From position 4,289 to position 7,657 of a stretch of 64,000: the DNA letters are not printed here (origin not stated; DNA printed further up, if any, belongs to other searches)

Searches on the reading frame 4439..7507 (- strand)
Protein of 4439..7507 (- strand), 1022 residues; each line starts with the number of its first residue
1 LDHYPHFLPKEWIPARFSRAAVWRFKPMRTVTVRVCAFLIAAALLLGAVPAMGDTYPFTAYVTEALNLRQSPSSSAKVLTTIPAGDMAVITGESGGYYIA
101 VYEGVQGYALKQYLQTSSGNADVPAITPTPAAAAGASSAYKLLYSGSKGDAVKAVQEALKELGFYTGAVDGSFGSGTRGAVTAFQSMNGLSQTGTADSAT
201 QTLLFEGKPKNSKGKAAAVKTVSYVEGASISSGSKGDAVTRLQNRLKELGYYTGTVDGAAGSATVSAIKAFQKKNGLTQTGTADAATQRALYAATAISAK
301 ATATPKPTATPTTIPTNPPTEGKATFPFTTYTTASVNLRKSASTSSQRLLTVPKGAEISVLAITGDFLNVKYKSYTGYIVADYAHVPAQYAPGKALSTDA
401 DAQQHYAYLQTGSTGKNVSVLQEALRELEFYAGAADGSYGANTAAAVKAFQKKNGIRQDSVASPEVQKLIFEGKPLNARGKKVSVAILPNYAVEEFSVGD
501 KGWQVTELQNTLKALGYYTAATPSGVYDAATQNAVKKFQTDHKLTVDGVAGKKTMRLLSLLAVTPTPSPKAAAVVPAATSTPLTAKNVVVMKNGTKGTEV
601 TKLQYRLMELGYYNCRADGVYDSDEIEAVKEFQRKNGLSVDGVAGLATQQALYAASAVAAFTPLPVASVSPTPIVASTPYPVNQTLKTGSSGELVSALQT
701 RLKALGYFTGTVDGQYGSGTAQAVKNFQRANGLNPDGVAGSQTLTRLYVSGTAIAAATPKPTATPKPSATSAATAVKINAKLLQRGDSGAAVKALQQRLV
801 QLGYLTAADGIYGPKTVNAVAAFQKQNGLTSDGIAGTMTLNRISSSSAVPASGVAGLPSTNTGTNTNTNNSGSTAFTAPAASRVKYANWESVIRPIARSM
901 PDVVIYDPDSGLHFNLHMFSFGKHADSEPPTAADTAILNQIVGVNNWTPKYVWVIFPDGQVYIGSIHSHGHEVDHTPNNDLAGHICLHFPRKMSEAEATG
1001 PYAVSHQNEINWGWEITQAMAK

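Call 14: search_protein_families(library=ncbifam, proteins=[window:4439-7507:-], max_evalue=0.01)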
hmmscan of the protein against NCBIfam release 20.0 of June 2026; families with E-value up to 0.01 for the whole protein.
window:4439-7507:- (1022 aa): 12 families
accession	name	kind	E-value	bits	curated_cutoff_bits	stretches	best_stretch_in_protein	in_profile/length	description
TIGR02869.1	spore_SleB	equivalog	1.4e-112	374.4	236.5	7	683-755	4-76/201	spore cortex-lytic enzyme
NF052335.1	PdgHdaseHSB129560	equivalog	1.8e-57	195.1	500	7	589-657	198-266/330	peptidoglycan hydrolase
NF052336.1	PdgHdaseHSB100310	equivalog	3e-56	191.1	500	7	685-752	184-251/316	peptidoglycan hydrolase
NF052377.1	lmo1851_S41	exception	1e-53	182.7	725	7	674-747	371-445/468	lmo1851 family serine protease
TIGR03979.1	His_Ser_Rich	equivalog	2.4e-49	167.9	121.65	7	94-200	76-182/190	His-Xaa-Ser repeat protein HxsA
NF004786.0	PRK06132.1-3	equivalog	7.2e-45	153.5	329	6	234-294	218-281/418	hypothetical protein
NF038080.1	PG_bind_siph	domain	9e-22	77.2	55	1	680-748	1-75/76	peptidoglycan-binding protein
NF007891.0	PRK10594.1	equivalog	8.3e-20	71.1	425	3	615-658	312-355/617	L,D-transpeptidase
NF040573.1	holin_dep_muram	equivalog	1.1e-07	31.8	240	0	789-826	95-132/200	holin-associated N-acetylmuramidase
NF040678.1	EntFM_CwpFM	equivalog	1.3e-05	24.5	720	2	330-385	135-190/430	enterotoxin EntFM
TIGR04211.1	SH3_and_anchor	equivalog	0.00015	21.5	65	0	67-119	9-63/198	TIGR04211 family SH3 domain-containing protein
TIGR03900.1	prc_long_Delta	hypoth_equivalog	0.00027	19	660.95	0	62-121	796-856/973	MXAN_5808 family serine peptidase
